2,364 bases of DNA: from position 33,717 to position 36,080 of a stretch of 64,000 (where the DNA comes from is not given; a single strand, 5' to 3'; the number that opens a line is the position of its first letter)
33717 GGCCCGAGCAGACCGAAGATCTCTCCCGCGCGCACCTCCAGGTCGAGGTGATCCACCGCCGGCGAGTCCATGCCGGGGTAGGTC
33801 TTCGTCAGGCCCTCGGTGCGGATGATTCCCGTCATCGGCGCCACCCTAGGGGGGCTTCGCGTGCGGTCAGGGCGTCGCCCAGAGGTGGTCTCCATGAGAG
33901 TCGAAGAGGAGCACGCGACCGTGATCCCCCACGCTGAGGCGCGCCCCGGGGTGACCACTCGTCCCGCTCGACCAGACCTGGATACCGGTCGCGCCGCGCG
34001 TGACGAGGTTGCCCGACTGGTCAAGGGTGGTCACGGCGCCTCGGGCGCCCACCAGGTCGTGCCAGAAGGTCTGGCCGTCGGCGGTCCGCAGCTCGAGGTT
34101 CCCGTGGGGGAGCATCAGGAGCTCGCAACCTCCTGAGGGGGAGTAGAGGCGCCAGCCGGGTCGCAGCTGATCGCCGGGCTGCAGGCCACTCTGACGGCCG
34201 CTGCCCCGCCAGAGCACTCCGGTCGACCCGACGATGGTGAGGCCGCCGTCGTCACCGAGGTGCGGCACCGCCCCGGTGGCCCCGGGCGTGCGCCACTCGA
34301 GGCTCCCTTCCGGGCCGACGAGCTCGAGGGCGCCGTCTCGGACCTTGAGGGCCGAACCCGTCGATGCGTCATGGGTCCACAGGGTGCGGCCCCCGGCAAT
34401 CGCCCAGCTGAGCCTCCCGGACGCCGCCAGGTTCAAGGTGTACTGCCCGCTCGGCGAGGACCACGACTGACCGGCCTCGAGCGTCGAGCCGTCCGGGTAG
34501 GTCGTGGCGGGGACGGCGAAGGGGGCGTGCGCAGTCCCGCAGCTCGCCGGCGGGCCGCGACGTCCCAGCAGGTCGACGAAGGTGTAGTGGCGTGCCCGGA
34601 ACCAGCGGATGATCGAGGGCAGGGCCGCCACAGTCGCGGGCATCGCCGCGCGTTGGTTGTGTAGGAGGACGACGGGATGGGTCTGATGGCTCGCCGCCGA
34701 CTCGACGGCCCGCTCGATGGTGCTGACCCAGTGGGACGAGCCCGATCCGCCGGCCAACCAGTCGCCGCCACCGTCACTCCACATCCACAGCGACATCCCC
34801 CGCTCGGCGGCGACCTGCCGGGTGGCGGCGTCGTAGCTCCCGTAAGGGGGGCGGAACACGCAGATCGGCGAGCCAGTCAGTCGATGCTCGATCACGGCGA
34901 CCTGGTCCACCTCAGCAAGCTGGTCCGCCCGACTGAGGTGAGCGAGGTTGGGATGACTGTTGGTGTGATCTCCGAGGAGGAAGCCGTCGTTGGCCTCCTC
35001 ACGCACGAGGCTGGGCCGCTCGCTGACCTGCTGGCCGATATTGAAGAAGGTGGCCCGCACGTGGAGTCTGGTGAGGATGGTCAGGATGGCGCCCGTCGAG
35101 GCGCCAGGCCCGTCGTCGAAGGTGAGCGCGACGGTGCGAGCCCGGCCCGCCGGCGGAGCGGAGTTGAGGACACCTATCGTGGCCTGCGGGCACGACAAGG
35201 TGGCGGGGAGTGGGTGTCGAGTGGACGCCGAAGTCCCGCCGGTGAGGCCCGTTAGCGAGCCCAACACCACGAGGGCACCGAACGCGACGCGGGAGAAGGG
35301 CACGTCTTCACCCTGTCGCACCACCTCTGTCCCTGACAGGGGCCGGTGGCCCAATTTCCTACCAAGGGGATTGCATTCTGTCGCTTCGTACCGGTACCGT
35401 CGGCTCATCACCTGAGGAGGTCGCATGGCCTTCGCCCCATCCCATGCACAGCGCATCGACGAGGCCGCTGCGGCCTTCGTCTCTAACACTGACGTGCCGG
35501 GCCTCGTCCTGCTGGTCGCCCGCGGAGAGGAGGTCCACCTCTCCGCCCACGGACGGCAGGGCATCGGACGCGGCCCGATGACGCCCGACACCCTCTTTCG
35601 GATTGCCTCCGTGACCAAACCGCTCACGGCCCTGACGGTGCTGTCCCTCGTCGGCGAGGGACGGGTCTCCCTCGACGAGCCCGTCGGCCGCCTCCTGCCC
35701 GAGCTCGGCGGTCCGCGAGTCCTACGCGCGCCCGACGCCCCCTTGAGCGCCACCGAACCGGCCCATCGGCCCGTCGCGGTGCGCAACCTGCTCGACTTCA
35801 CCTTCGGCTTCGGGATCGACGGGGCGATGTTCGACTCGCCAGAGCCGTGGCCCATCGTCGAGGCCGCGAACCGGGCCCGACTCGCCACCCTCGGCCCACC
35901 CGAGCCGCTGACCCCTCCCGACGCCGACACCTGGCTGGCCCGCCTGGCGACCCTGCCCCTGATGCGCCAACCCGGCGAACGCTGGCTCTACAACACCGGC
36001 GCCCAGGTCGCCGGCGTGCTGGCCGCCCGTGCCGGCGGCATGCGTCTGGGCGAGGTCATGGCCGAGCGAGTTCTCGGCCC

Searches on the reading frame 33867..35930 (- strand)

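Call 60: search_protein_families(library=pfam, proteins=[window:33867-35930:-], max_evalue=0.0001)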
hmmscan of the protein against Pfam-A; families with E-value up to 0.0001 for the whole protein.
window:33867-35930:- (687 aa): 1 family
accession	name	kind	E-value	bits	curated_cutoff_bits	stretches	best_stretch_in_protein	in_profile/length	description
PF01522.26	Polysacc_deac_1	-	2.8e-30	105.2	23.1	1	263-380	5-122/124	Polysaccharide deacetylase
